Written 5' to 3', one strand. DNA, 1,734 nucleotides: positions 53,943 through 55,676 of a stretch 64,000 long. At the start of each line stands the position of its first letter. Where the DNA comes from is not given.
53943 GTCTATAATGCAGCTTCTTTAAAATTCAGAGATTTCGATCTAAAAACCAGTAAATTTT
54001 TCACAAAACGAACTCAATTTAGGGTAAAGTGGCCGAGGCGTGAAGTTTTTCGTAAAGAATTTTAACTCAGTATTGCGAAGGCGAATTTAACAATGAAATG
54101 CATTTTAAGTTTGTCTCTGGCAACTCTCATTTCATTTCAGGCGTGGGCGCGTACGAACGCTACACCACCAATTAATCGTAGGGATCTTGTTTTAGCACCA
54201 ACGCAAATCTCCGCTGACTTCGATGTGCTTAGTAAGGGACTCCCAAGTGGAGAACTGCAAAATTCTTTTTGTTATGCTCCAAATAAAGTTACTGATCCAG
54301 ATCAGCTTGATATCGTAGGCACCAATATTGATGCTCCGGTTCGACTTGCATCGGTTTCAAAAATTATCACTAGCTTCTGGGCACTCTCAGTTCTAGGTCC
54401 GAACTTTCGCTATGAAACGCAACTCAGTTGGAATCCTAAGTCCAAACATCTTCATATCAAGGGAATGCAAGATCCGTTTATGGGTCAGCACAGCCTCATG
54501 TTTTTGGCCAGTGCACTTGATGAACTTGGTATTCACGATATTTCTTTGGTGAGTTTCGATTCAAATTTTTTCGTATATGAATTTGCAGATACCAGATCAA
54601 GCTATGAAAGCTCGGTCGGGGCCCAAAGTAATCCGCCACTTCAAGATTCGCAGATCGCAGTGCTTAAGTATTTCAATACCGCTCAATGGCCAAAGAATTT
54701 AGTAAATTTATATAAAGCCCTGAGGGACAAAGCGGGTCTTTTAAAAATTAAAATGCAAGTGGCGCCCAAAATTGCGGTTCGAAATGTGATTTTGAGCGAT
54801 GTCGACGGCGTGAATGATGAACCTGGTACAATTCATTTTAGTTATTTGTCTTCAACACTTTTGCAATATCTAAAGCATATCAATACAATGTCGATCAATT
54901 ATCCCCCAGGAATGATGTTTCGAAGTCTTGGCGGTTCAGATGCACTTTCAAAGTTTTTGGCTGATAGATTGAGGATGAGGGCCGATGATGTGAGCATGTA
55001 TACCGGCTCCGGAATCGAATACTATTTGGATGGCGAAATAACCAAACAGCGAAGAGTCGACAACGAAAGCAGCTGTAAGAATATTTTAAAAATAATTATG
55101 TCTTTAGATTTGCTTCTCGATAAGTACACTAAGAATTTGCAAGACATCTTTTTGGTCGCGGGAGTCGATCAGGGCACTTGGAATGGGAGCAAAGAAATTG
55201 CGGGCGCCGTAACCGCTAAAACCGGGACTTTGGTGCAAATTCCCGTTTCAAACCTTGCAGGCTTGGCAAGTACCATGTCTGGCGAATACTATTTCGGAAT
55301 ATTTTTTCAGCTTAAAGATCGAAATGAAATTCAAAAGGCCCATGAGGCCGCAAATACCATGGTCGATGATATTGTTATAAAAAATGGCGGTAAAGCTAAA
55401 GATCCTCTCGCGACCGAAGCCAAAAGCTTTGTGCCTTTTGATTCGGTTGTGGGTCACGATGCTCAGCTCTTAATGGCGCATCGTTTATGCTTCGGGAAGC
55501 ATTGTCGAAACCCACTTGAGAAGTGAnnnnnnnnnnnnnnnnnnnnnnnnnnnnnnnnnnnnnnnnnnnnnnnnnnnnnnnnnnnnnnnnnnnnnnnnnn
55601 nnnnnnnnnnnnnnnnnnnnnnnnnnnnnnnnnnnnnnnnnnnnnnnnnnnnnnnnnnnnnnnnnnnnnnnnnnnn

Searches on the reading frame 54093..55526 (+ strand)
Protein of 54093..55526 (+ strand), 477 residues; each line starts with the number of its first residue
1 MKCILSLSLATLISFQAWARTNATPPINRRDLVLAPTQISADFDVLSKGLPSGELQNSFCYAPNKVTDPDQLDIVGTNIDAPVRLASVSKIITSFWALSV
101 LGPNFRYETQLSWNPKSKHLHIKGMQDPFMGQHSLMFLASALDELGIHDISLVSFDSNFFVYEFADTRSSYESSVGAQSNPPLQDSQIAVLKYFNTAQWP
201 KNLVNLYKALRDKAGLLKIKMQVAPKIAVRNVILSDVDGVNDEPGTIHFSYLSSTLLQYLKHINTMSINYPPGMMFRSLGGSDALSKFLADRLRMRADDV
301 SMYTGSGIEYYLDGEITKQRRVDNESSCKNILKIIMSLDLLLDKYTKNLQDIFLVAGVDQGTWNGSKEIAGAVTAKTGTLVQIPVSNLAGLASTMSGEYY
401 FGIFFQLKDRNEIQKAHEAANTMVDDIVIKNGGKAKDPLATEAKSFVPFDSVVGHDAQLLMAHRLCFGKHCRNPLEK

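Call 43: search_protein_families(library=pfam, proteins=[window:54093-55526:+], max_evalue=0.001)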
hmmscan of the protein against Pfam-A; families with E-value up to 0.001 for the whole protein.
window:54093-55526:+ (477 aa): 1 family
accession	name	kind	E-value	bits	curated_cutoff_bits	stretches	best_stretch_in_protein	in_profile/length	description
PF02113.21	Peptidase_S13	-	3.8e-17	62.6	22.8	2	77-159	35-124/444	D-Ala-D-Ala carboxypeptidase 3 (S13) family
